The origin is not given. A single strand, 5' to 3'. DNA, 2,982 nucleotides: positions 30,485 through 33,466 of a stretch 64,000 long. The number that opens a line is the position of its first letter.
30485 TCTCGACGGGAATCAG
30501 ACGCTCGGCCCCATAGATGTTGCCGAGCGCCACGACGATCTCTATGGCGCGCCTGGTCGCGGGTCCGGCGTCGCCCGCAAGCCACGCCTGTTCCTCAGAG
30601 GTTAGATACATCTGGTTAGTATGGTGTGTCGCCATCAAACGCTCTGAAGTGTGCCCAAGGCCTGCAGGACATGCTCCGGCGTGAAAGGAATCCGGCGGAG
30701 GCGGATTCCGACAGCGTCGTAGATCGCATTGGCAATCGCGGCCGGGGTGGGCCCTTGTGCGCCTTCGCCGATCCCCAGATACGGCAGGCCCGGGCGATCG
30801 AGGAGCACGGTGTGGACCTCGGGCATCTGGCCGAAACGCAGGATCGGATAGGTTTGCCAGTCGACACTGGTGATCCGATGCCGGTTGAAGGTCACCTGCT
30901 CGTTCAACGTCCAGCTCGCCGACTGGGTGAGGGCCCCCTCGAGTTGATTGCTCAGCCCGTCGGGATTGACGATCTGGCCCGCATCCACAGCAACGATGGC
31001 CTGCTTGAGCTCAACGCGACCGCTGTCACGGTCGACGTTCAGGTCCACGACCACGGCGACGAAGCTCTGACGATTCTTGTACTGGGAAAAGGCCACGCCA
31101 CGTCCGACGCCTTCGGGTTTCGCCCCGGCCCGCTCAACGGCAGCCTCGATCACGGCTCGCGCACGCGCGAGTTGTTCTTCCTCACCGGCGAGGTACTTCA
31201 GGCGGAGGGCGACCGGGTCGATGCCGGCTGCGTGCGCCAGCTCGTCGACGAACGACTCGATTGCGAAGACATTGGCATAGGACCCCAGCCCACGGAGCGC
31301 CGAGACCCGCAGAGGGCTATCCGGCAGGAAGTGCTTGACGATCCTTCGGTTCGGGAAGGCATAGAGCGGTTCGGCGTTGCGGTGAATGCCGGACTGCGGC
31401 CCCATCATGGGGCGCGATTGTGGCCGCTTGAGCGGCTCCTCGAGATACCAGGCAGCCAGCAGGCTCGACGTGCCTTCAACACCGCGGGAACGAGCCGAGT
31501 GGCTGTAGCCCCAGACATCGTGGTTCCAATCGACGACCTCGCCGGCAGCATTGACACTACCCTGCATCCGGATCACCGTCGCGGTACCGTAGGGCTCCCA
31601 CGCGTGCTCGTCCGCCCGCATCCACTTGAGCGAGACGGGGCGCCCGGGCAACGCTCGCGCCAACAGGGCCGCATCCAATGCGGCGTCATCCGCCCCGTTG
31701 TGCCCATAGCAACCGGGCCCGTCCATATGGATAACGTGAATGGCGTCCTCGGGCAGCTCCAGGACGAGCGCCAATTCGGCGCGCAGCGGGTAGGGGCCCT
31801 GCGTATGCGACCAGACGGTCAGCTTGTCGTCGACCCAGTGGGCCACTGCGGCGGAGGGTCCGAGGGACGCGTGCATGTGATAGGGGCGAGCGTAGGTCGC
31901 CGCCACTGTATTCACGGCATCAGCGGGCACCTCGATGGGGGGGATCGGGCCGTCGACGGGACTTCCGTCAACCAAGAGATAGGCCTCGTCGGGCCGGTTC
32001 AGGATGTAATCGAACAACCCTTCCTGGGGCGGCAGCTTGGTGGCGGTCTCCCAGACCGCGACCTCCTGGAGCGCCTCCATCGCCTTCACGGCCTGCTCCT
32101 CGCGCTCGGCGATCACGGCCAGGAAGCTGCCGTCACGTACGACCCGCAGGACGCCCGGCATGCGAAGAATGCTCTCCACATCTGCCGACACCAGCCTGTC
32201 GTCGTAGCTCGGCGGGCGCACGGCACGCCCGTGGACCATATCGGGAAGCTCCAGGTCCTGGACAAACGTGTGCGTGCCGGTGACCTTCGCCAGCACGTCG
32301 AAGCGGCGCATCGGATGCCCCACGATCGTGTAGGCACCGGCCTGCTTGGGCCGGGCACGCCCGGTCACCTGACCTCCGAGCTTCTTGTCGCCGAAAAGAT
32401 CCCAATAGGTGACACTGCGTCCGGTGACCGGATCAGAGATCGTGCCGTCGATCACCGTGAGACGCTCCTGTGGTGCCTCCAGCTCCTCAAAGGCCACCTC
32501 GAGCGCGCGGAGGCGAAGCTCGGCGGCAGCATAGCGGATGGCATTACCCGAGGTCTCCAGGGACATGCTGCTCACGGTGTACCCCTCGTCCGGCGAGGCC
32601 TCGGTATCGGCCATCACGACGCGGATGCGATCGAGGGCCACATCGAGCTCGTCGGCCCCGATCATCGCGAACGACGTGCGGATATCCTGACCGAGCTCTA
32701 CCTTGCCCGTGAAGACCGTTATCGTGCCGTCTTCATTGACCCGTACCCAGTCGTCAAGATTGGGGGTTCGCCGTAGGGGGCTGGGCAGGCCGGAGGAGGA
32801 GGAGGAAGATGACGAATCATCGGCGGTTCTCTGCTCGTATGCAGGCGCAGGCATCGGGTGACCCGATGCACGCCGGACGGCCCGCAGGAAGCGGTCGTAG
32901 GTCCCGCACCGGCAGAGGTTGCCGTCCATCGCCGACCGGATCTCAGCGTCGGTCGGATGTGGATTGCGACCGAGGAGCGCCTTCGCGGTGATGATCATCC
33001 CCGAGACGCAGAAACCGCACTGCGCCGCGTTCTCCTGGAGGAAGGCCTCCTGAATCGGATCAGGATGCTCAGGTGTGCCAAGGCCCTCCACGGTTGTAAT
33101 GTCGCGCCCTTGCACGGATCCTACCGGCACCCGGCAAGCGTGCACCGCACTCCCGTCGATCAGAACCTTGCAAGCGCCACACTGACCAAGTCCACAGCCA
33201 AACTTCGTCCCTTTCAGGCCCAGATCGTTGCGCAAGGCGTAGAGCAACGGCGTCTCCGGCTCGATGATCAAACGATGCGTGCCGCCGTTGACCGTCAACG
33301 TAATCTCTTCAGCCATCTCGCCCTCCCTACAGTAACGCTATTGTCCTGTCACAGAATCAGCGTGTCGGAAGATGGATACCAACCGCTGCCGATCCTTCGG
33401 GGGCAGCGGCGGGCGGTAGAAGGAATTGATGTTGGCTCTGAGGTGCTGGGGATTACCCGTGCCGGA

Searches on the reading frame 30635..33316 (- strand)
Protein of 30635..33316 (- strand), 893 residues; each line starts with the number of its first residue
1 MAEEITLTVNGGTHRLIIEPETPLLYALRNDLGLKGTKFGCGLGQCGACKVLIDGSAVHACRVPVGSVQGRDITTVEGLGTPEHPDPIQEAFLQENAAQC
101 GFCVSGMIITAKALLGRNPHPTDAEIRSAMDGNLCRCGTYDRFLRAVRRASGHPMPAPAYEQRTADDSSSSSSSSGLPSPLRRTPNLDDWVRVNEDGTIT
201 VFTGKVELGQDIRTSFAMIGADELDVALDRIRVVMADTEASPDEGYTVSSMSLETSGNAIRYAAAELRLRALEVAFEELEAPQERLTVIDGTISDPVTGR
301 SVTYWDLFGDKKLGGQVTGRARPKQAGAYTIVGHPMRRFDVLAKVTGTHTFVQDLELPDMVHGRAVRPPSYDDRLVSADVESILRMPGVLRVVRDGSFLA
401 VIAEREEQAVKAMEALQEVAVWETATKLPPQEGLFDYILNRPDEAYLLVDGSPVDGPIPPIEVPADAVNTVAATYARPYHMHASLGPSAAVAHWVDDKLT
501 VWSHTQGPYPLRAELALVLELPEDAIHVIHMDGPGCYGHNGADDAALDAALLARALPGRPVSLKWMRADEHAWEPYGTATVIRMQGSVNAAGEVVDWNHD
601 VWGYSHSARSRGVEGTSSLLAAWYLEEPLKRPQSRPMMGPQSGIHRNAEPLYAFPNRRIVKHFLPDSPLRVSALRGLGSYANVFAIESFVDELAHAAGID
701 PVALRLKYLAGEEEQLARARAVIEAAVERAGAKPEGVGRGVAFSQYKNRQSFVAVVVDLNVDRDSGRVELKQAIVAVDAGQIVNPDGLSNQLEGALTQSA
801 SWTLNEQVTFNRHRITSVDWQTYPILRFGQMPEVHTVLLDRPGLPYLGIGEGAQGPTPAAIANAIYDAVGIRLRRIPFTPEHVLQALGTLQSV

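Call 13: search_protein_families(library=pfam, proteins=[window:30635-33316:-])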
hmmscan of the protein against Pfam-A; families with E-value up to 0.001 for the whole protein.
window:30635-33316:- (893 aa): 4 families
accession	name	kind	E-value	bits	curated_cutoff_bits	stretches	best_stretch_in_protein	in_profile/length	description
PF20256.3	MoCoBD_2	-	2.4e-40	139.3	27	2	189-309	50-168/283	Molybdopterin cofactor-binding domain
PF01799.25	Fer2_2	-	4.6e-29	100.8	30.3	1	75-148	1-75/75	[2Fe-2S] binding domain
PF02738.23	MoCoBD_1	-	9.4e-25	87.6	27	2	466-602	24-162/244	Molybdopterin cofactor-binding domain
PF00111.32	Fer2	-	1.4e-07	31.8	21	1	8-59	2-53/77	2Fe-2S iron-sulfur cluster binding domain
